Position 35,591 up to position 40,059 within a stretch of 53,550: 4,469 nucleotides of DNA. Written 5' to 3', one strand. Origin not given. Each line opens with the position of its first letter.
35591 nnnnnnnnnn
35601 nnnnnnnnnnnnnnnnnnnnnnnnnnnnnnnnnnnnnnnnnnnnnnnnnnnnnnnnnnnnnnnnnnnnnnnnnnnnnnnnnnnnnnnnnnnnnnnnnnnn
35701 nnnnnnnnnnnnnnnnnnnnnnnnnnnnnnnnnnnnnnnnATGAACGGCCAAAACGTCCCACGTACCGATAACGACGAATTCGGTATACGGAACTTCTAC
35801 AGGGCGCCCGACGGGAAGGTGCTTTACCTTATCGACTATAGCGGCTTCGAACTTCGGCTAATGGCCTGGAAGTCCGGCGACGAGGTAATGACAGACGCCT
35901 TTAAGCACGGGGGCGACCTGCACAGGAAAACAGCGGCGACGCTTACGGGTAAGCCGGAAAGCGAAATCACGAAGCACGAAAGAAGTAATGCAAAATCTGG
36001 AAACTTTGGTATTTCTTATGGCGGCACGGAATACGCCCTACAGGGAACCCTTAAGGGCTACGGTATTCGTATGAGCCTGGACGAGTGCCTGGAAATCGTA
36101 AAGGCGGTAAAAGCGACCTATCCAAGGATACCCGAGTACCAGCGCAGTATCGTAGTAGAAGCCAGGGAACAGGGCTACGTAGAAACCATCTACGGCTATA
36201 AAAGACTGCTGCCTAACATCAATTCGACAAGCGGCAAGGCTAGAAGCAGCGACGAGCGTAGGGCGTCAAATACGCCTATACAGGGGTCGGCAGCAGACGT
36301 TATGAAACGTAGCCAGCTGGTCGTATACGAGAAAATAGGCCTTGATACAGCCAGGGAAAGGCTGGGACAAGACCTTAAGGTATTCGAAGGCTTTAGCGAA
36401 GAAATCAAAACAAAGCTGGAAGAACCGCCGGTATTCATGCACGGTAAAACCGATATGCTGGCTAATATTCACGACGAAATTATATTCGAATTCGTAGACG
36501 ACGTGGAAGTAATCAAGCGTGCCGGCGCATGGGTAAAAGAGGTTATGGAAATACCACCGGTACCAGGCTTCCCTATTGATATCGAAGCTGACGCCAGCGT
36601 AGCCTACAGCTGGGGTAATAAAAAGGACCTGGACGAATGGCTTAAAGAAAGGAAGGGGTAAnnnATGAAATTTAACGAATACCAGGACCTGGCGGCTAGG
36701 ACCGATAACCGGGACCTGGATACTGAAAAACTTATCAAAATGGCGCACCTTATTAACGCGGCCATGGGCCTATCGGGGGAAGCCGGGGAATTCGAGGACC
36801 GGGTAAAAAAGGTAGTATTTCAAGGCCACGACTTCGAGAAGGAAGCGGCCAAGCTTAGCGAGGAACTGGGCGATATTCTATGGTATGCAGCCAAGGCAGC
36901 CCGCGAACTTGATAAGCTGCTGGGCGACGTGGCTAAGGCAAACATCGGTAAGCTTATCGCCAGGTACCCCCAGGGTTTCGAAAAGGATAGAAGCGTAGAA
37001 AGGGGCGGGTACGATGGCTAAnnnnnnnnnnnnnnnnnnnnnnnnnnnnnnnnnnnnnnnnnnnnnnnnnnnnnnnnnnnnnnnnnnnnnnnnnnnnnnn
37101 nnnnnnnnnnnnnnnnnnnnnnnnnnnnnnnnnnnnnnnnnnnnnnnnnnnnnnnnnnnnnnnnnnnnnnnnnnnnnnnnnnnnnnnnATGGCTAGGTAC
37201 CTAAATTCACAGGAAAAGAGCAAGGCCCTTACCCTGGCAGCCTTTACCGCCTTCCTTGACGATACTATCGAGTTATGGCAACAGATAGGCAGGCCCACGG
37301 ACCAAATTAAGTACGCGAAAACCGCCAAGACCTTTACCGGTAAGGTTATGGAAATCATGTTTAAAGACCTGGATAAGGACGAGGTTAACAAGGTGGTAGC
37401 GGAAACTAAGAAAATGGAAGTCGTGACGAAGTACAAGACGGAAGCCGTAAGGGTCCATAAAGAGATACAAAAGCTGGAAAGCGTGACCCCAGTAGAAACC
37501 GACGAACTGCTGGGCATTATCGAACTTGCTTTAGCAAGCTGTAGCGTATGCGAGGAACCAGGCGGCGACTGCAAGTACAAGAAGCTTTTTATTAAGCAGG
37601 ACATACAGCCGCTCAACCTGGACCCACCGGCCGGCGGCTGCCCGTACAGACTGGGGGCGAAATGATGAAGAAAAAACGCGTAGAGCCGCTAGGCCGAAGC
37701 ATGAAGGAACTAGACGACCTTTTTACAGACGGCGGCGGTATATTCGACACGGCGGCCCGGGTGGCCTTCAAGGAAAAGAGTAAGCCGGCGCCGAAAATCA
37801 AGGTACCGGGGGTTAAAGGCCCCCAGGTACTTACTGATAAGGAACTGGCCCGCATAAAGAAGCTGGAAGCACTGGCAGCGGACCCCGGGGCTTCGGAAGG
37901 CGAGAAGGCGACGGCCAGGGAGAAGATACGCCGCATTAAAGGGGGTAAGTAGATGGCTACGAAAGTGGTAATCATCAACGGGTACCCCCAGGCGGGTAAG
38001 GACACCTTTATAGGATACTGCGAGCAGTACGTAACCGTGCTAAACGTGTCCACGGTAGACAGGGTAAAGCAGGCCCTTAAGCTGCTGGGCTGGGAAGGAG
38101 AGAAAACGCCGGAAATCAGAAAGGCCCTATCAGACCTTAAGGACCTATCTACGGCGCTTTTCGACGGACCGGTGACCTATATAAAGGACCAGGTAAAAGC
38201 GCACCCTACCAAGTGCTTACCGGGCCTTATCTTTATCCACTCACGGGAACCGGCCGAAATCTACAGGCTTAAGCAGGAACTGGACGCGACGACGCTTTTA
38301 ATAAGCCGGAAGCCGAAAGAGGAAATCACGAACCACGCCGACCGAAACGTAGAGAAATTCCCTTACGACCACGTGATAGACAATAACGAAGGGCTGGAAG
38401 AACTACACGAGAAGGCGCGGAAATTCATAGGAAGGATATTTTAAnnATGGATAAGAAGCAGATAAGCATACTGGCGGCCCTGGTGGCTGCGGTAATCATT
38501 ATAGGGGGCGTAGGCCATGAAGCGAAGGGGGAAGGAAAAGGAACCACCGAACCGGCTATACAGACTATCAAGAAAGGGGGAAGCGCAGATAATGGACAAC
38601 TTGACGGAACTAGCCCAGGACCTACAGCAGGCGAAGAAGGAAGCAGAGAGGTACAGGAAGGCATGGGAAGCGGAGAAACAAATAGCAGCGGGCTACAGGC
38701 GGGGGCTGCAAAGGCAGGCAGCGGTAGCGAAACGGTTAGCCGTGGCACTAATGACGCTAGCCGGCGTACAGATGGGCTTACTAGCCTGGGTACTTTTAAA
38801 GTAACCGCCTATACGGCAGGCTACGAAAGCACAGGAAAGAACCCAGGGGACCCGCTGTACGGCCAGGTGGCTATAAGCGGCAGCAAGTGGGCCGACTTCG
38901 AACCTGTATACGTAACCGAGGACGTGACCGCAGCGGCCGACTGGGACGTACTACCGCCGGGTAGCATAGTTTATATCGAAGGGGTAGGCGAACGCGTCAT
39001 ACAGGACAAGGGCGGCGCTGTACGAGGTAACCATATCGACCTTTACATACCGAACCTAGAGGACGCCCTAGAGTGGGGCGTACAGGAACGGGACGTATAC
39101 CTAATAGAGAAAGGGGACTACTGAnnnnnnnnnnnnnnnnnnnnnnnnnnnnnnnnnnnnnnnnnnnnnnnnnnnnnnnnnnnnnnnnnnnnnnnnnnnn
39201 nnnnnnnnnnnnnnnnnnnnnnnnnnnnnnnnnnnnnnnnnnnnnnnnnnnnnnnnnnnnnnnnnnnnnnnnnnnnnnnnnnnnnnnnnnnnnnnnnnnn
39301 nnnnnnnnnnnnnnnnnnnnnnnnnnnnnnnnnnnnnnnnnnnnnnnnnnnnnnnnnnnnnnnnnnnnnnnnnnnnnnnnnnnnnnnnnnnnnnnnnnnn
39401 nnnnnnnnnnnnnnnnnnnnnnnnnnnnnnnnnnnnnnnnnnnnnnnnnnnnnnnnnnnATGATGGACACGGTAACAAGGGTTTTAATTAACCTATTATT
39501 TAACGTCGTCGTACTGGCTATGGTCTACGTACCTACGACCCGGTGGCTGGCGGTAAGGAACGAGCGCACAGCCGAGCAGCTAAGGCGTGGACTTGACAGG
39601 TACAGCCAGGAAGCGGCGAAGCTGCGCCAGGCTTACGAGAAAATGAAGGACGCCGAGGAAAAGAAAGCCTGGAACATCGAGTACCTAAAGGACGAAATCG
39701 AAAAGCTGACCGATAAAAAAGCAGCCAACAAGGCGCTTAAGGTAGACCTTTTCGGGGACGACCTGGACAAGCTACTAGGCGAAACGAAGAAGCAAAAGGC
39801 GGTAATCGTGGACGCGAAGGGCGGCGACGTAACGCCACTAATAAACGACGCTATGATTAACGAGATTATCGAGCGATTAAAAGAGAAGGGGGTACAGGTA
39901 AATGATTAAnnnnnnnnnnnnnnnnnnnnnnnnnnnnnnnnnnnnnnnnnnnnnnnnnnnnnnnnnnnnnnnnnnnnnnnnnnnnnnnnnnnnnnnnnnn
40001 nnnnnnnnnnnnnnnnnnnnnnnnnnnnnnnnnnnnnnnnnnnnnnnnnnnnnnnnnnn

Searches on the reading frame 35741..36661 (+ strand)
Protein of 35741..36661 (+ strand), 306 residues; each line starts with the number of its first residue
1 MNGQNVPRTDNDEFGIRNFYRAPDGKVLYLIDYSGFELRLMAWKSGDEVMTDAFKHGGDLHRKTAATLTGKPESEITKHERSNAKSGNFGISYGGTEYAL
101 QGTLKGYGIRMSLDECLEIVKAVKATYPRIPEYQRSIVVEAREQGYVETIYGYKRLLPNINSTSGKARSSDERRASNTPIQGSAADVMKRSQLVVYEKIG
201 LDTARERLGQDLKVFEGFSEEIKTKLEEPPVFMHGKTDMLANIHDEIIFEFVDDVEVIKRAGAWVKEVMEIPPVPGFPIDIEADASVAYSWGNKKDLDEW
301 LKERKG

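Call 70: search_protein_families(library=pfam, proteins=[window:35741-36661:+], max_evalue=0.01)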
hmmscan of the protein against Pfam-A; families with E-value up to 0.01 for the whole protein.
window:35741-36661:+ (306 aa): 1 family
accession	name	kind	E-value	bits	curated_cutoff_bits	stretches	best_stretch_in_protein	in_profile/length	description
PF00476.26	DNA_pol_A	-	8.9e-59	199.8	34.3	1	2-292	127-380/381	DNA polymerase family A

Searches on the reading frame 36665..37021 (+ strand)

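Call 70: search_protein_families(library=pfam, proteins=[window:36665-37021:+], max_evalue=0.01)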
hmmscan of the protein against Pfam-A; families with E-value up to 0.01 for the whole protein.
window:36665-37021:+ (118 aa): 1 family
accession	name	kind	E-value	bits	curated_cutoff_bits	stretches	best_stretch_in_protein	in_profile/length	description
PF03819.22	MazG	-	6.2e-09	36.4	22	1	35-105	9-74/74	MazG nucleotide pyrophosphohydrolase domain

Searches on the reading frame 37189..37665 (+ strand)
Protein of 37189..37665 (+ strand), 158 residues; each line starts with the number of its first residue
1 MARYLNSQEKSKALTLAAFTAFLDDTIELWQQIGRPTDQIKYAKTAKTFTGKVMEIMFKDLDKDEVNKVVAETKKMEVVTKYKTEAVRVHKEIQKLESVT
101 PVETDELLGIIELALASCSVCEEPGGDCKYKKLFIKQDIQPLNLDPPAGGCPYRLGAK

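Call 70: search_protein_families(library=pfam, proteins=[window:37189-37665:+], max_evalue=0.01)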
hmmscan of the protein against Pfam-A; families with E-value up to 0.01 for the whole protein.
window:37189-37665:+ (158 aa): 1 family
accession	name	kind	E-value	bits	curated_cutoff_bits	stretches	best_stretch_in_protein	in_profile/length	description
PF18892.5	DUF5651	-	7.1e-05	23.1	27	1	102-154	1-52/53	Family of unknown function (DUF5651)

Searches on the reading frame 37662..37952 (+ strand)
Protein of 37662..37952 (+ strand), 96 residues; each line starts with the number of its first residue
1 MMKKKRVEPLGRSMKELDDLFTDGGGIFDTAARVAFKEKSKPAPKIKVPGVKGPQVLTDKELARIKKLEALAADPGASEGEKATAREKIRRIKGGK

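Call 70: search_protein_families(library=pfam, proteins=[window:37662-37952:+], max_evalue=0.01)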
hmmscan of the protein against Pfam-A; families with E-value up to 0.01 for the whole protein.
window:37662-37952:+ (96 aa): 1 family
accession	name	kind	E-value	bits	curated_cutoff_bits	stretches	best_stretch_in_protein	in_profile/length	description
PF10979.13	DUF2786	-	0.0006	20.1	23.9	1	62-91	3-31/40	Protein of unknown function (DUF2786)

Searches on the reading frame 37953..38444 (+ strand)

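Call 70: search_protein_families(library=pfam, proteins=[window:37953-38444:+], max_evalue=0.01)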
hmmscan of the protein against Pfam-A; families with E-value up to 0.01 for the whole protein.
window:37953-38444:+ (163 aa): 1 family
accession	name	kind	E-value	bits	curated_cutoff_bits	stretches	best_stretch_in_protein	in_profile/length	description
PF21448.3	DNMK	-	0.0082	16.2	27.1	0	98-154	176-232/232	Deoxynucleotide monophosphate kinase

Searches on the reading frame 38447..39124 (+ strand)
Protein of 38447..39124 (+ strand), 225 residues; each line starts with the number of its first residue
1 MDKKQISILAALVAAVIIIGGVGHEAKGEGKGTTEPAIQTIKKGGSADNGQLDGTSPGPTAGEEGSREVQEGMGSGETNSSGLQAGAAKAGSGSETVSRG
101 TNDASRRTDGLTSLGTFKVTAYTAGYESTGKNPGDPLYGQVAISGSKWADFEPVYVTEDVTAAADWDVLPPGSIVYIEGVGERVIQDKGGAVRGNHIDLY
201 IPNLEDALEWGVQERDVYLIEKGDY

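Call 70: search_protein_families(library=pfam, proteins=[window:38447-39124:+], max_evalue=0.01)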
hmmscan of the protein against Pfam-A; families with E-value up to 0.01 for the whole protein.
window:38447-39124:+ (225 aa): 1 family
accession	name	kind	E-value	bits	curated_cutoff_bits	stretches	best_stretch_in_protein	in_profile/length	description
PF06725.17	3D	-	3.6e-13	50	23.8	1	161-220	2-71/72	3D domain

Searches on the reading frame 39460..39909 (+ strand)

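Call 71: search_protein_families(library=pfam, proteins=[window:39460-39909:+], max_evalue=0.01)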
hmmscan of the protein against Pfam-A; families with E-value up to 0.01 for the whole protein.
window:39460-39909:+ (149 aa): 2 families
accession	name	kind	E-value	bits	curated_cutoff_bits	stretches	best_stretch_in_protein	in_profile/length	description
PF00430.23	ATP-synt_B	-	0.0032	18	28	1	8-90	5-88/132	ATP synthase B/B' CF(0)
PF16043.11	DUF4795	-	0.0068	16.3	34.8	1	34-97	5-68/208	Domain of unknown function (DUF4795)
